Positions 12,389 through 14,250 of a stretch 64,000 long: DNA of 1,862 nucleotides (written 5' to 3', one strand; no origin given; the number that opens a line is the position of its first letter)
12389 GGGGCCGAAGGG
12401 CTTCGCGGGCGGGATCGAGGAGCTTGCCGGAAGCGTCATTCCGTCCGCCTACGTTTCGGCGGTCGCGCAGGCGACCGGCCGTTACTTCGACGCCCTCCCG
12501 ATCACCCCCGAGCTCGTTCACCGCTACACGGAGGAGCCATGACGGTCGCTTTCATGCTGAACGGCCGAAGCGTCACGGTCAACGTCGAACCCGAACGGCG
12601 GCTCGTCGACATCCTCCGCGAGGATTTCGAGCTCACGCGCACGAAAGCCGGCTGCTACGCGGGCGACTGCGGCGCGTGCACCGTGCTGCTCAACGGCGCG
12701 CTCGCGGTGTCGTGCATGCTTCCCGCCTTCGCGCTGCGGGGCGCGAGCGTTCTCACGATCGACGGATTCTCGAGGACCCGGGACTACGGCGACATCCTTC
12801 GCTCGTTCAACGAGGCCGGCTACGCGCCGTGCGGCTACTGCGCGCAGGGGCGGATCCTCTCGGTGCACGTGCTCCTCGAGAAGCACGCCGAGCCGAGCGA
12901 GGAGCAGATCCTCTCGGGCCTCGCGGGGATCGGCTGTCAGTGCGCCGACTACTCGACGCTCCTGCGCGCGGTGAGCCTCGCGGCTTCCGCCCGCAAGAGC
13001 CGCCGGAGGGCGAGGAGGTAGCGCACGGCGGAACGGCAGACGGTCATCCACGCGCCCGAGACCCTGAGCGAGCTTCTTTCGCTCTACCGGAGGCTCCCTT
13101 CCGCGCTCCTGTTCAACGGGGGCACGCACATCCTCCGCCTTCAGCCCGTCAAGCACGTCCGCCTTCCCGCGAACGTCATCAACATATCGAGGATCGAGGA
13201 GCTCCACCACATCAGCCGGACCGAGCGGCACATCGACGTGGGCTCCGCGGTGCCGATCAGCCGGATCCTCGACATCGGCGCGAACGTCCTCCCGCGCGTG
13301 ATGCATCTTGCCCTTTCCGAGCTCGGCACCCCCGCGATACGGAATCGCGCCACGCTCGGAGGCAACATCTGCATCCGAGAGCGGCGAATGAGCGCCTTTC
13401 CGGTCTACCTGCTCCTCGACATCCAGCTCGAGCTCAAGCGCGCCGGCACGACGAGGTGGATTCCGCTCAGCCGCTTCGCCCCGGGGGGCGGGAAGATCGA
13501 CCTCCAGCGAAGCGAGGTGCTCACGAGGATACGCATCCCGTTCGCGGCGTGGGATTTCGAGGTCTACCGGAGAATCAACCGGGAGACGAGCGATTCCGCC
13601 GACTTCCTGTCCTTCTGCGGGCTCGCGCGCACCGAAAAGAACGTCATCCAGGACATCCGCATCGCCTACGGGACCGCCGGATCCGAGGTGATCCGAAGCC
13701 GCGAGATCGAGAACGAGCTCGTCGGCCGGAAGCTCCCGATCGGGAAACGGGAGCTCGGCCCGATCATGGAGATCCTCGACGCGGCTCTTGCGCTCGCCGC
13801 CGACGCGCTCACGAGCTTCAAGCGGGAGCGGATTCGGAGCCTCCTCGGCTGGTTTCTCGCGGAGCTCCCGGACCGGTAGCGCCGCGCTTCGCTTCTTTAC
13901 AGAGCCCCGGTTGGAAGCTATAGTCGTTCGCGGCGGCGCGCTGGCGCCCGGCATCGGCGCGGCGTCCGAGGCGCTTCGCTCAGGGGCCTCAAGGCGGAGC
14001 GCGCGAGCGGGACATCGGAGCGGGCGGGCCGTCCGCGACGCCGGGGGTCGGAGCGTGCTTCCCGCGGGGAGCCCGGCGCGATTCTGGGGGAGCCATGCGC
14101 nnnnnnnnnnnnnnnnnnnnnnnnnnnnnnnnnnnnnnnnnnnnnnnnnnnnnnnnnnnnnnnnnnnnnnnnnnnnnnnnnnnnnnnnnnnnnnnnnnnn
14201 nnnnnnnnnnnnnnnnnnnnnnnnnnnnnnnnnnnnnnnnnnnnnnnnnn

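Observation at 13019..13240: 2Fe-2S and FAD subunits of the Mo hydroxylase form one reading frame interrupted by a single TAG, with no start codon for the conserved FAD N-terminus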

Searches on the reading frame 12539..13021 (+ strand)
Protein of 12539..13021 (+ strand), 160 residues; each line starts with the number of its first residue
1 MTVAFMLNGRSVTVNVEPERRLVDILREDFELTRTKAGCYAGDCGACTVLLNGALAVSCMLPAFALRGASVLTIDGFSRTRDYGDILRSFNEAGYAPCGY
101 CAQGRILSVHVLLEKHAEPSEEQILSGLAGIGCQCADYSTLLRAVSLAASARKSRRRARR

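Call 6: search_protein_families(library=pfam, proteins=[window:12539-13018:+])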
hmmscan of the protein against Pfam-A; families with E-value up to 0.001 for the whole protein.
window:12539-13018:+ (160 aa): 2 families
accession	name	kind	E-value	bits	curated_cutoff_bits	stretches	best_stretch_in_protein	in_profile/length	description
PF01799.25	Fer2_2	-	8.3e-14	51.9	30.3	1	73-145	1-74/75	[2Fe-2S] binding domain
PF00111.32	Fer2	-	1.5e-08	34.8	21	1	6-52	2-48/77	2Fe-2S iron-sulfur cluster binding domain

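Call 7: search_protein_families(library=ncbifam, proteins=[window:12539-13018:+])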
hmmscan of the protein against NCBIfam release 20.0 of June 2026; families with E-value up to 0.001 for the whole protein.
window:12539-13018:+ (160 aa): 11 families
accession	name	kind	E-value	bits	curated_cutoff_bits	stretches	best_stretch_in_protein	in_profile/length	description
TIGR03198.1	pucE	equivalog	2.3e-37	127.7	254.3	1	3-147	4-147/151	xanthine dehydrogenase subunit E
NF041020.1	glyceraldDH_gamma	equivalog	9.3e-36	122.9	290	1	3-150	13-160/164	glyceraldehyde dehydrogenase subunit gamma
TIGR03311.1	Se_dep_XDH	equivalog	8.5e-33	113.4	830.45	1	4-152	2-147/848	selenium-dependent xanthine dehydrogenase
NF043084.2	XdhC_XDHase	equivalog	2.2e-32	111.7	217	1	2-147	2-148/151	xanthine dehydrogenase subunit XdhC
TIGR03193.1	4hydroxCoAred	equivalog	4.1e-29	101.4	257.8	1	5-149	4-148/148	4-hydroxybenzoyl-CoA reductase subunit gamma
NF045668.1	pterin_aldehy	equivalog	7.7e-29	100.4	1100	1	4-150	4-153/905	molybdopterin-dependent aldehyde oxidoreductase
NF007387.0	PRK09908.1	equivalog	1.2e-26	93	212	1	2-147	8-154/159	xanthine dehydrogenase iron sulfur-binding subunit XdhC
TIGR02963.1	xanthine_xdhA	equivalog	1.3e-25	89.9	467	1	3-154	1-163/468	xanthine dehydrogenase small subunit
NF008514.0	PRK11433.1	equivalog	1.3e-24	86.9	322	1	1-114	51-164/218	aldehyde dehydrogenase iron-sulfur subunit PaoA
TIGR02969.1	mam_aldehyde_ox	subfamily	6.1e-21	73.7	1912.3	1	4-146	4-158/1330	aldehyde oxidase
TIGR03313.1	Se_sel_red_Mo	hypoth_equivalog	1.4e-08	32.9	1101.9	1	5-154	1-150/951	molybdopterin-dependent oxidoreductase Mo/Fe-S-binding subunit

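Call 9: find_encoding_contigs(protein=window:12539-13021:+, flank=6000)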
Protein window:12539-13021:+ (160 aa): 4 contigs read that carry it; 4 places shown.
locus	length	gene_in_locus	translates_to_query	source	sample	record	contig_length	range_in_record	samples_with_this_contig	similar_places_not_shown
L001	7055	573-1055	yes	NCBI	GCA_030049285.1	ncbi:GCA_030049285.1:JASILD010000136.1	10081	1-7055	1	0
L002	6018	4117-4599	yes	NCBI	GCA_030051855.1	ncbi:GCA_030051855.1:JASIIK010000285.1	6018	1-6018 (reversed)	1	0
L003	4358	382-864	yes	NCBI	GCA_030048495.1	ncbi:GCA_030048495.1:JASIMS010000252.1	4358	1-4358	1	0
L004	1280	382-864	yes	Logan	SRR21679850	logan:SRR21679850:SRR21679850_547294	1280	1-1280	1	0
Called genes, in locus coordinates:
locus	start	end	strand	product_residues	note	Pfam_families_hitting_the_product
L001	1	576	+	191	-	?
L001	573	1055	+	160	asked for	PF00111:Fer2, PF01799:Fer2_2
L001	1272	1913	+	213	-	PF00941:FAD_binding_5, PF03450:CO_deh_flav_C (weak)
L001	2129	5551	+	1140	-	PF02811:PHP, PF07733:DNA_pol3_alpha, PF17657:DNA_pol3_finger, PF14579:HHH_6, PF01336:tRNA_anti-codon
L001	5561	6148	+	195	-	PF02325:CCB3_YggT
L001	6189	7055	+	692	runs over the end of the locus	PF17191:RecG_wedge, PF00270:DEAD, PF04851:ResIII (weak), PF00271:Helicase_C, PF22590:Cas3-like_C_2 (weak), PF19833:RecG_dom3_C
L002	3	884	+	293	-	?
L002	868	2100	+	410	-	PF01041:DegT_DnrJ_EryC1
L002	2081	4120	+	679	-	PF01315:Ald_Xan_dh_C (weak), PF02738:MoCoBD_1, PF20256:MoCoBD_2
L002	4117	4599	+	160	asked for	PF00111:Fer2, PF01799:Fer2_2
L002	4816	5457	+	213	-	PF00941:FAD_binding_5, PF03450:CO_deh_flav_C (weak)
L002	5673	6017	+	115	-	?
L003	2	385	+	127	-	?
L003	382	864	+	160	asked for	PF00111:Fer2, PF01799:Fer2_2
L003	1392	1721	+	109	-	PF03450:CO_deh_flav_C (weak)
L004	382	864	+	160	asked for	PF00111:Fer2, PF01799:Fer2_2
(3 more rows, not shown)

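Call 49: list_cluster_members(proteins=[P0001, window:12539-13018:+, window:10503-12539:+, P0002, P0007])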
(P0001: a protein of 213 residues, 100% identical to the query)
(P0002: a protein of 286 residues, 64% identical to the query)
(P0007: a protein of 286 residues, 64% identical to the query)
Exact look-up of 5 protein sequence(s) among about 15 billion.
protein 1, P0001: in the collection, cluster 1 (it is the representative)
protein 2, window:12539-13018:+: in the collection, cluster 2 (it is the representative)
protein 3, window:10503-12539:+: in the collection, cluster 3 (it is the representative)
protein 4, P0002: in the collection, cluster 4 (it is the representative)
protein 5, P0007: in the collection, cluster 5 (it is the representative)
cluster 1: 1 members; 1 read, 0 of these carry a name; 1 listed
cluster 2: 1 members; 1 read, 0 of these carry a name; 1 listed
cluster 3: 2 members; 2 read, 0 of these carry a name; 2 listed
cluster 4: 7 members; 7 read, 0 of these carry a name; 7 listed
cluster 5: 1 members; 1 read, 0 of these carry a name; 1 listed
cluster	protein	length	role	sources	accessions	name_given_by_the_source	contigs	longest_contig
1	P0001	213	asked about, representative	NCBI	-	-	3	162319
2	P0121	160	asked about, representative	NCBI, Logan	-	-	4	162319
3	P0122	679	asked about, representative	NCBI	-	-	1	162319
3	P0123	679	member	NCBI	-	-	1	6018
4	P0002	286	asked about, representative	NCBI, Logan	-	-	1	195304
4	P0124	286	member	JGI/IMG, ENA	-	-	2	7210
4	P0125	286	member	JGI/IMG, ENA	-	-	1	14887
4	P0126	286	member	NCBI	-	-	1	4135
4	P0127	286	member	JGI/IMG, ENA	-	-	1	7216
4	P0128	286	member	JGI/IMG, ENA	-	-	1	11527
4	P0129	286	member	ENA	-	-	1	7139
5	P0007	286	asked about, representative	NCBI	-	-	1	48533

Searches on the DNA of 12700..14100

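Call 50: search_rna_families(source=window, start=12700, end=14100, threshold=evalue, max_evalue=1)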
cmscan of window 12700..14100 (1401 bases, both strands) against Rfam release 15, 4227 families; matches with E-value up to 1: 0.
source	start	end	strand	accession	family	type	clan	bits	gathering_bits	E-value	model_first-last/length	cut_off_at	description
